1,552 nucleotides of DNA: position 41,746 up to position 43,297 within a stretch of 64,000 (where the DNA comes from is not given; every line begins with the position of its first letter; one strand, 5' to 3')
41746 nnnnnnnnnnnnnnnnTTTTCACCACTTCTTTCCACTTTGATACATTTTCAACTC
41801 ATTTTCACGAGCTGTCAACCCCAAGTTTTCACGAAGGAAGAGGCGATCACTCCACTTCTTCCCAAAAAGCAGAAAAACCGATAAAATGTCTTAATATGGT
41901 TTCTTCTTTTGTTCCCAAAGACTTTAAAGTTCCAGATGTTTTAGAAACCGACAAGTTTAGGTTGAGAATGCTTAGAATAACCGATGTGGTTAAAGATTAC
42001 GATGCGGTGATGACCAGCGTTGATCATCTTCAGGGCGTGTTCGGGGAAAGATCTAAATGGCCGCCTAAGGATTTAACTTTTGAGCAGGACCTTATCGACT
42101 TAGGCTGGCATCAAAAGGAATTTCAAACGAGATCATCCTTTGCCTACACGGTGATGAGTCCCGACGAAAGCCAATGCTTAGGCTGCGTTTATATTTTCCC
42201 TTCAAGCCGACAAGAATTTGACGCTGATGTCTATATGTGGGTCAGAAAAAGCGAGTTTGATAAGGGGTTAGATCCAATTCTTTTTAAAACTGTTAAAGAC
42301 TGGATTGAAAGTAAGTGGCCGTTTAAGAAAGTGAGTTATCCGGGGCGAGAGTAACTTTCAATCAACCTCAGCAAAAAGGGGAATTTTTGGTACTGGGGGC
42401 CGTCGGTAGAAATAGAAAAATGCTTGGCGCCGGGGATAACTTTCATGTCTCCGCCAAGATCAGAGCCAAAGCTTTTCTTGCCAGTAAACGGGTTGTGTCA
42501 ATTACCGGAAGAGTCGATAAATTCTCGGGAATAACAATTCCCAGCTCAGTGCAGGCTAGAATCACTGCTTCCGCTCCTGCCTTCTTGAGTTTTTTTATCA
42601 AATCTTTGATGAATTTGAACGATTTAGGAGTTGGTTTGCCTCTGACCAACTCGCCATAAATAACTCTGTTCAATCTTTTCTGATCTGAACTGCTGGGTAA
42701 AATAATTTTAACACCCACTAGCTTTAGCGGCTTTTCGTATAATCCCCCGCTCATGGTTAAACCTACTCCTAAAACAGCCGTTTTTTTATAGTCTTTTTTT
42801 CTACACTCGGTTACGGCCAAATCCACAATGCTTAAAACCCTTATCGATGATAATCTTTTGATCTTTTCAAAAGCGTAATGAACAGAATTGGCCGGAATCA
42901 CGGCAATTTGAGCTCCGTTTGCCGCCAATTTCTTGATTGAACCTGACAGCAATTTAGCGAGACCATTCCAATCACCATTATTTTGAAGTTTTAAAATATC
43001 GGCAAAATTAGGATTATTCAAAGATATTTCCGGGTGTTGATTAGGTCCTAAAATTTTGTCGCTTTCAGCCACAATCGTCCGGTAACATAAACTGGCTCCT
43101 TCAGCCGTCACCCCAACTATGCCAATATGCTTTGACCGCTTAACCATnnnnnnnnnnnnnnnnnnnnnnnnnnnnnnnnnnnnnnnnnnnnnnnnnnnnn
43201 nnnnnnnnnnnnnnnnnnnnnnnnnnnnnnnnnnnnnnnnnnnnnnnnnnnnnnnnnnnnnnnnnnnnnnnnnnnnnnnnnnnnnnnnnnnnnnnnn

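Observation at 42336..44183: Racemase plus Ldh_2 dehydrogenase two-gene unit flanked by ~30-bp direct repeats that are fragments of a serine-hydrolase 3' end, with a 36-codon hydrolase remnant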

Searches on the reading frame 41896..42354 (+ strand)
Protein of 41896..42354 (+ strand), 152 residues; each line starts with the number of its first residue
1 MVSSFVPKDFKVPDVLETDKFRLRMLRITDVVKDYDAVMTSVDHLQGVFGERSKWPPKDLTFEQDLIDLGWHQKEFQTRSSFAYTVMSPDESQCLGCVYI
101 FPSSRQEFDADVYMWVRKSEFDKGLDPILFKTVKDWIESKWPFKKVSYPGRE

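Call 6: search_protein_families(library=pfam, proteins=[window:41896-42354:+], max_evalue=0.01)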
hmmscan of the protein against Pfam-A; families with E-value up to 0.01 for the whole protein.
window:41896-42354:+ (152 aa): 0 families

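Call 9: find_encoding_contigs(protein=window:41896-42354:+, flank=6000, max_places=10)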
Protein window:41896-42354:+ (152 aa): 24 contigs read that carry it; 1 place shown.
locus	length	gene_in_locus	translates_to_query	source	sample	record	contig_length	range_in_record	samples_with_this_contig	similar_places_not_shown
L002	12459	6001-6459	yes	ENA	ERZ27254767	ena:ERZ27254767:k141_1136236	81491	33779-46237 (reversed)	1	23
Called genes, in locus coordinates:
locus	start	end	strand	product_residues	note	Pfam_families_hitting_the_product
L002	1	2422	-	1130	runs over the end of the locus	PF06848:Disaggr_repeat (weak), PF01839:FG-GAP (weak), PF00041:fn3, PF13620:CarboxypepD_reg, PF13715:CarbopepD_reg_2 (weak)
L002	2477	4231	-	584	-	PF03717:PBP_dimer, PF00905:Transpeptidase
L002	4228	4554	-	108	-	-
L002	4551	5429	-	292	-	PF01795:Methyltransf_5, PF08242:Methyltransf_12 (faint), PF13649:Methyltransf_25 (faint)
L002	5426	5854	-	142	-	PF02381:MraZ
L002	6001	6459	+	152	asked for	-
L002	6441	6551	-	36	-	-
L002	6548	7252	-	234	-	PF01177:Asp_Glu_race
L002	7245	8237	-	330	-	PF02615:Ldh_2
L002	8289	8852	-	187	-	PF06821:Ser_hydrolase, PF12697:Abhydrolase_6 (weak)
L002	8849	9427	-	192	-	PF00561:Abhydrolase_1 (faint), PF06821:Ser_hydrolase, PF12697:Abhydrolase_6 (faint)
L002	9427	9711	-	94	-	PF01381:HTH_3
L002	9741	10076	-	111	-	PF05973:Gp49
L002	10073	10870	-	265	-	-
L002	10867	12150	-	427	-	PF00587:tRNA-synt_2b, PF03129:HGTP_anticodon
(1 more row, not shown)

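Call 45: search_protein_families(library=ncbifam, proteins=[window:41896-42354:+], max_evalue=0.01)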
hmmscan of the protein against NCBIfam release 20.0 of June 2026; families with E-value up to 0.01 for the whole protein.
window:41896-42354:+ (152 aa): 0 families

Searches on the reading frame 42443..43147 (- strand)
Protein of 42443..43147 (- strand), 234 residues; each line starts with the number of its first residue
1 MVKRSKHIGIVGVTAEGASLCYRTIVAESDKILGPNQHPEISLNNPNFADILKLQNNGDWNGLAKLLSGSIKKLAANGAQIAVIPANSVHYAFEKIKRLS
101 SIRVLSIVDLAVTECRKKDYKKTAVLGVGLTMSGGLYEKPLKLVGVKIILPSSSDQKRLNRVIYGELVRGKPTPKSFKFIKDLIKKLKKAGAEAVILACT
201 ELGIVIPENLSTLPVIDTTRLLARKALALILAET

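Call 6: search_protein_families(library=pfam, proteins=[window:42443-43147:-], max_evalue=0.01)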
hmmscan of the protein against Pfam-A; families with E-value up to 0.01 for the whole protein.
window:42443-43147:- (234 aa): 1 family
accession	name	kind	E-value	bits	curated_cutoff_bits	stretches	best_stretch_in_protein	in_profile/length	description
PF01177.27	Asp_Glu_race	-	1.8e-35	123.1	31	1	10-226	1-211/211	Asp/Glu/Hydantoin racemase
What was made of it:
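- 42443..43147 (-): Asp/Glu-racemase-family gene (234 aa). Its last 7 codons (ALILAET, 42466-42446) plus the stop codon (42445-42443) are hydrolase-derived sequence read in a shifted frame. The Pfam domain is complete at residue 226 (call 6).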

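Call 15: find_homologous_proteins(query=window:42443-43147:-, max_evalue=1e-10)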
Query window:42443-43147:- (234 aa): 1090 proteins with E <= 1e-10 among 2161 candidates; the best 120 are listed.
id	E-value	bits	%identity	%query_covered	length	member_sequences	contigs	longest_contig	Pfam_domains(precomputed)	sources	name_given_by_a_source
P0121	6.2e-144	495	100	100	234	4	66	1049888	PF01177.28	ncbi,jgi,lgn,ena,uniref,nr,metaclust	ncbi:MAG: Aspartate racemase [Candidatus Beckwithbacteria bacterium GW2011_GWB1_47_15]|uniref:Aspart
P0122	1.5e-110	386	80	99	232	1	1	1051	PF01177.28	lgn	-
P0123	3.8e-73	264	57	95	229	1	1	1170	PF01177.28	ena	-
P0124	1.8e-72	261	56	99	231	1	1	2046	PF01177.28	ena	-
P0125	2.4e-72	261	57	95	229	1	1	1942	PF01177.28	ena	-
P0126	3.4e-72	260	57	95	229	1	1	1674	PF01177.28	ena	-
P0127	4.8e-72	260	57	95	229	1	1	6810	PF01177.28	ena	-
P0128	2.8e-71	257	55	95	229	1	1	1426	PF01177.28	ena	-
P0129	3.6e-71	257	55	97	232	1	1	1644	PF01177.28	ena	-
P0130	1.1e-70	255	56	96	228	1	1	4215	PF01177.28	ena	-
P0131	1.4e-70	255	54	95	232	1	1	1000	PF01177.28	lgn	-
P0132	5.6e-70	253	55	95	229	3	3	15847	PF01177.28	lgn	-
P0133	7.7e-70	253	56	97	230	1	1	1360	PF01177.28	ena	-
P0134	2.1e-69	251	56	95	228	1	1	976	PF01177.28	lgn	-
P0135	2.7e-68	248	53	97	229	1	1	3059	PF01177.28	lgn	-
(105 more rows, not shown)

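Call 17: find_encoding_contigs(protein=P0122, flank=6000, max_places=4)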
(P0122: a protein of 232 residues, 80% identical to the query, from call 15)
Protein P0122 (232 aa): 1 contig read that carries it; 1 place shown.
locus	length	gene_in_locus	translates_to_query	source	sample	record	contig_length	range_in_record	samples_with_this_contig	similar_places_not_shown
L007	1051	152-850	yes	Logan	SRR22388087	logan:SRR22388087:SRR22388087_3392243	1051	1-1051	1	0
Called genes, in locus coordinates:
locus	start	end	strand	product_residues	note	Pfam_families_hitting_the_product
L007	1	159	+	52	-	?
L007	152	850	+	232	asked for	PF01177:Asp_Glu_race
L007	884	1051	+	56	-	?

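Call 18: find_encoding_contigs(protein=P0127, flank=7000, max_places=4)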
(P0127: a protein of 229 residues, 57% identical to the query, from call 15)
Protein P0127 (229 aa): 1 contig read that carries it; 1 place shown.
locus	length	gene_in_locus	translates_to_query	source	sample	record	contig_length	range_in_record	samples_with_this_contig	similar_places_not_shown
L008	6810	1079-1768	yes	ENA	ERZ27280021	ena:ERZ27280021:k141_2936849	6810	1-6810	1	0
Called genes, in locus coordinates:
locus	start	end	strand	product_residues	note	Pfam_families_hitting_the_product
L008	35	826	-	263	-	PF14528:LAGLIDADG_3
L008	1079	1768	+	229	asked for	PF01177:Asp_Glu_race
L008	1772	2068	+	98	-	-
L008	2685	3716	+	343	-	PF05345:He_PIG (faint), PF19410:DUF5980 (faint), PF07679:I-set (faint), PF17963:Big_9 (weak), PF18911:PKD_4 (weak), PF00801:PKD (weak)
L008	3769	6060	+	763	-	PF05345:He_PIG (faint), PF17803:Cadherin_4 (faint), PF17963:Big_9 (faint), PF21027:Sde0182_C (faint), PF18911:PKD_4, PF00801:PKD (weak)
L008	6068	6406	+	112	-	-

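Call 19: find_encoding_contigs(protein=P0132, flank=7000, max_places=4)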
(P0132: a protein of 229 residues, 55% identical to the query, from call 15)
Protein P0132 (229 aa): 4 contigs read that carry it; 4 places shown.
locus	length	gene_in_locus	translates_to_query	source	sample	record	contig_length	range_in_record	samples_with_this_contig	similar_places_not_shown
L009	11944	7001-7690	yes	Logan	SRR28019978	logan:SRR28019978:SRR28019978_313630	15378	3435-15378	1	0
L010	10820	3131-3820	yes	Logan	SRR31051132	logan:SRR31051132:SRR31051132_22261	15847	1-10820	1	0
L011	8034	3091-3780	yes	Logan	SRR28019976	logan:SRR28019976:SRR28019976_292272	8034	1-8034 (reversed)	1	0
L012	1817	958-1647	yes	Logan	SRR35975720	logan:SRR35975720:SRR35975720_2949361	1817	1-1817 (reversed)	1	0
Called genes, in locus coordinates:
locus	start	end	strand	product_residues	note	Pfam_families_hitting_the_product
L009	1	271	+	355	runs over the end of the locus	-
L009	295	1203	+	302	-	-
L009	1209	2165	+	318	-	PF17936:Big_6 (faint)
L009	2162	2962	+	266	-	-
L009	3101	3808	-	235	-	PF00175:NAD_binding_1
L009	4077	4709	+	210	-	PF13489:Methyltransf_23, PF08241:Methyltransf_11, PF08242:Methyltransf_12, PF13649:Methyltransf_25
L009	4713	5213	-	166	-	PF13302:Acetyltransf_3, PF00583:Acetyltransf_1, PF13673:Acetyltransf_10 (weak)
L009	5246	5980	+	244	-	PF02585:PIG-L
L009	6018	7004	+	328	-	PF02615:Ldh_2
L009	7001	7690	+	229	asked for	PF01177:Asp_Glu_race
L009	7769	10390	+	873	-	PF00690:Cation_ATPase_N, PF00122:E1-E2_ATPase, PF00702:Hydrolase, PF13246:Cation_ATPase, PF08282:Hydrolase_3 (faint), PF00689:Cation_ATPase_C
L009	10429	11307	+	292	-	PF00903:Glyoxalase (weak), PF06983:3-dmu-9_3-mt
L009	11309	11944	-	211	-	?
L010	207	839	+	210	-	PF13489:Methyltransf_23, PF08241:Methyltransf_11, PF08242:Methyltransf_12, PF13649:Methyltransf_25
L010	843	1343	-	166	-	PF13302:Acetyltransf_3, PF00583:Acetyltransf_1, PF13673:Acetyltransf_10 (weak)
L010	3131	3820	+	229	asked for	PF01177:Asp_Glu_race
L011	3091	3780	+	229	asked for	PF01177:Asp_Glu_race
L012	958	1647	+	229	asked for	PF01177:Asp_Glu_race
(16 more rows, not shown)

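Call 45: search_protein_families(library=ncbifam, proteins=[window:42443-43147:-], max_evalue=0.01)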
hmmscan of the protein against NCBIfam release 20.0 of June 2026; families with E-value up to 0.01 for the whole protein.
window:42443-43147:- (234 aa): 4 families
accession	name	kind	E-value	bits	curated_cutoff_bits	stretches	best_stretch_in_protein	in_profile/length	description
TIGR00035.1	asp_race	subfamily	5.2e-41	140.8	93.1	1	6-233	3-230/236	amino acid racemase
NF007569.0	PRK10200.1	equivalog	2.7e-32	112.4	417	1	6-231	2-229/230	aspartate/glutamate racemase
NF052483.1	racemase_CuyB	equivalog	1.2e-29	103.8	190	1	44-228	38-223/225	cysteate racemase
NF002035.0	PRK00865.1-3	equivalog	0.00038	20.1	328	1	78-205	65-190/267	glutamate racemase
